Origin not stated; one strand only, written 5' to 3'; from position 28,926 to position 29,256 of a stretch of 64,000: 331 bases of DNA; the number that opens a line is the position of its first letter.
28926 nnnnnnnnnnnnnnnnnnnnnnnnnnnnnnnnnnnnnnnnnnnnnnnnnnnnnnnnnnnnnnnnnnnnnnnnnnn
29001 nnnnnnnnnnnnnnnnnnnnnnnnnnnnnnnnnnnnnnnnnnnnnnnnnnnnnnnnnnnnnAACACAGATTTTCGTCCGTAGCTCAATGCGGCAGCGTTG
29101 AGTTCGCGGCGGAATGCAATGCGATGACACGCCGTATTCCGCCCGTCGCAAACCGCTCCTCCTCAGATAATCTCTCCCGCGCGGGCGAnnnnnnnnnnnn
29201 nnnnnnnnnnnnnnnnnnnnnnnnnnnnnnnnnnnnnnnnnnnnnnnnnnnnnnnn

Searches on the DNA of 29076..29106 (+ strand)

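Call 68: build_rna_model(alignment_id=A4, structure=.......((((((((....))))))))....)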
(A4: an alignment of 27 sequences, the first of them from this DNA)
Model R1 built from alignment A4 (27 sequences, 31 columns); structure: as given.
model positions 31; base pairs 8; branch points 0; effective number of sequences 27; information 1.16 bits per position. Calibrated on 0.2 Mb of random sequence (short: E-values are rough).
structure used (alignment columns):
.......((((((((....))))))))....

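Call 69: search_with_rna_model(model_id=R1, source=window, filters=off, max_evalue=1)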
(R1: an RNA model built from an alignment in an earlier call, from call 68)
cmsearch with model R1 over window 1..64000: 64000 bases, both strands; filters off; matches with E-value up to 1: 20.
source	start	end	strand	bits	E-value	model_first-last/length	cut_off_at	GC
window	29076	29106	+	47.6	2.6e-11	1-31/31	no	0.58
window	7851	7881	-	46.1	6.9e-11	1-31/31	no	0.55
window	7647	7677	-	45.8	8.3e-11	1-31/31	no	0.58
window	13286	13316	-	45.7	9.2e-11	1-31/31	no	0.58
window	13438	13468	-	45.7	9.2e-11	1-31/31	no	0.58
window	13591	13621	-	45.7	9.2e-11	1-31/31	no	0.58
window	6718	6748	-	45.3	1.2e-10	1-31/31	no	0.55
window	6922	6952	-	44.9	1.6e-10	1-31/31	no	0.48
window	6789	6819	+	43.3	4.4e-10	1-31/31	no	0.68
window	7718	7748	+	43.3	4.4e-10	1-31/31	no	0.68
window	24499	24529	-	40.5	2.9e-09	1-31/31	no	0.68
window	17678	17708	-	36.2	4.9e-08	1-31/31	no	0.68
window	3910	3940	-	35.2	9.2e-08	1-31/31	no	0.65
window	24334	24364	-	34.3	1.7e-07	1-31/31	no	0.65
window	24369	24398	+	20.1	0.0021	1-31/31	no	0.63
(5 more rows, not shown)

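Call 75: search_with_rna_model(model_id=R1, source=L055, filters=off, max_evalue=0.01)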
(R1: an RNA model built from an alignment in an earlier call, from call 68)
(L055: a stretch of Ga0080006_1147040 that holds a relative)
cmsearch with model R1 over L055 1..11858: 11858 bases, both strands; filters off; matches with E-value up to 0.01: 25.
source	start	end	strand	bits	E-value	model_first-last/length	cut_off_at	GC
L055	1878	1908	+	47.2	6.2e-12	1-31/31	no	0.58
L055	2064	2094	+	44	5.2e-11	1-31/31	no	0.58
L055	3012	3042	+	44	5.2e-11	1-31/31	no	0.58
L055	420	450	+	43.9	5.5e-11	1-31/31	no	0.61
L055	223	253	+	43.6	6.9e-11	1-31/31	no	0.58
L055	997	1027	+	43.1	9.6e-11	1-31/31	no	0.61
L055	2444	2474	+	43.1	9.6e-11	1-31/31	no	0.61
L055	611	641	+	43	1e-10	1-31/31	no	0.65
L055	2254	2284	+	43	1e-10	1-31/31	no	0.65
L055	2641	2671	+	42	2e-10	1-31/31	no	0.55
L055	2827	2857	+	42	2e-10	1-31/31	no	0.55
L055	3145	3175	-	41.5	2.7e-10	1-31/31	no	0.65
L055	2775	2805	-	40.3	6.2e-10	1-31/31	no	0.58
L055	2960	2990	-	40.3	6.2e-10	1-31/31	no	0.58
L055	2388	2418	-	39.7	9.1e-10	1-31/31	no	0.71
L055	807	837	+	38.9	1.5e-09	1-31/31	no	0.58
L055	2012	2042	-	38.7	1.7e-09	1-31/31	no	0.58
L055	1186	1216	+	38.7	1.7e-09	1-31/31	no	0.65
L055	356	386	-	38.4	2.2e-09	1-31/31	no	0.68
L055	555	585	-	38.4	2.2e-09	1-31/31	no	0.68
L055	942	972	-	38.4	2.2e-09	1-31/31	no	0.68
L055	1130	1160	-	38.4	2.2e-09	1-31/31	no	0.68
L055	744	774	-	36.5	7.6e-09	1-31/31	no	0.65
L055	2198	2228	-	36.5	7.6e-09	1-31/31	no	0.65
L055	2578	2608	-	36.5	7.6e-09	1-31/31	no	0.65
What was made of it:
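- The nested layout is conserved: L055 has 6 units upstream and 7 downstream, all co-oriented with the gene (call 75).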
